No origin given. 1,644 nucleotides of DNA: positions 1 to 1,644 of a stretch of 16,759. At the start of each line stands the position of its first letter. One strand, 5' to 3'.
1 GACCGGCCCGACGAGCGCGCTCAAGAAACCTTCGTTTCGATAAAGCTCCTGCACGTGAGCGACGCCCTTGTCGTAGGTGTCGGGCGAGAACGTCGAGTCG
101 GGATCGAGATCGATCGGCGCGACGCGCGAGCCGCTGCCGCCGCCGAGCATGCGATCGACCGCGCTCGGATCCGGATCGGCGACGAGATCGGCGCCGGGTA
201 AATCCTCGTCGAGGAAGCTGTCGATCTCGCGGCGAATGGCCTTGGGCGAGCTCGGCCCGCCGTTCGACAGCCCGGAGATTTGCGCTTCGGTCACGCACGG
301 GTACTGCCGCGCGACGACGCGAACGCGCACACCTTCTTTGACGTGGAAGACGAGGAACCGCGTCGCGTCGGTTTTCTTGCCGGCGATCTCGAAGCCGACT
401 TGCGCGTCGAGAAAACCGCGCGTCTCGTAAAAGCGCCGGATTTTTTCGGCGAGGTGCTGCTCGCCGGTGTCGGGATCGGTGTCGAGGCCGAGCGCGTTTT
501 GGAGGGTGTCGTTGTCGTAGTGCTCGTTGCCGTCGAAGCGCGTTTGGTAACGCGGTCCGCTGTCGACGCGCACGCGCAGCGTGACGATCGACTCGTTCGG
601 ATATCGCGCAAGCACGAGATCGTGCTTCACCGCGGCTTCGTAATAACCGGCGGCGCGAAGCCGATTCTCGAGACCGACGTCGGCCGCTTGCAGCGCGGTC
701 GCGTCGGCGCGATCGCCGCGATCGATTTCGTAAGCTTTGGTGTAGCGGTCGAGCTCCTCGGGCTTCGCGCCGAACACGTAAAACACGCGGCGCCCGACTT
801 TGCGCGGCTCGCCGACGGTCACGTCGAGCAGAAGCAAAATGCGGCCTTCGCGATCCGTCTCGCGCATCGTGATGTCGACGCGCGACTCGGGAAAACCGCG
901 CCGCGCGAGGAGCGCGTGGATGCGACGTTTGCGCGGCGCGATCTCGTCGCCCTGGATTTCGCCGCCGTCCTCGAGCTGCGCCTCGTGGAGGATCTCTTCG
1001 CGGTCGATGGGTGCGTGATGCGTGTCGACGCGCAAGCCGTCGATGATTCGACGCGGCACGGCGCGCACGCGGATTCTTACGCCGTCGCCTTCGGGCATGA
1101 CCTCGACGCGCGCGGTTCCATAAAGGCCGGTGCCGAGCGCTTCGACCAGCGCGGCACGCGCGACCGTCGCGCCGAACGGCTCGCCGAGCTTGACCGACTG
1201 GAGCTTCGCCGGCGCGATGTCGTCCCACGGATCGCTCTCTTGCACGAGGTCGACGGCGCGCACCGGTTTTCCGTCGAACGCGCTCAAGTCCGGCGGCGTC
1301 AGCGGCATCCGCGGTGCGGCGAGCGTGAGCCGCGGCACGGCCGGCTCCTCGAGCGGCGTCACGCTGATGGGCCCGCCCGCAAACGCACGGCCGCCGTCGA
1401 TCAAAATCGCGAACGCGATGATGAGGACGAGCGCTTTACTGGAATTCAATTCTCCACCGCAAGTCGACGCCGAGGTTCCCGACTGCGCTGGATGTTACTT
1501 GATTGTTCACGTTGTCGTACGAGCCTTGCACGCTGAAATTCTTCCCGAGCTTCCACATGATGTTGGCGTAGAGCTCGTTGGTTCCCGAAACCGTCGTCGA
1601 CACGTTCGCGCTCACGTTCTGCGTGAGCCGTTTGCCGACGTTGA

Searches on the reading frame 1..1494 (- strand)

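Call 61: search_protein_families(library=pfam, proteins=[window:1-1494:-], max_evalue=0.01)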
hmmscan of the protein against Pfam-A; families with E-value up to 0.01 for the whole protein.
window:1-1494:- (498 aa): 2 families
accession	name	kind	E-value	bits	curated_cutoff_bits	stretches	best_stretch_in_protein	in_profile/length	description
PF07244.20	POTRA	-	1.4e-18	67.8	21.3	2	319-388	7-79/79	Surface antigen variable number repeat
PF08479.16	POTRA_2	-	0.0023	18.2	24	0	163-208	14-59/76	POTRA domain, ShlB-type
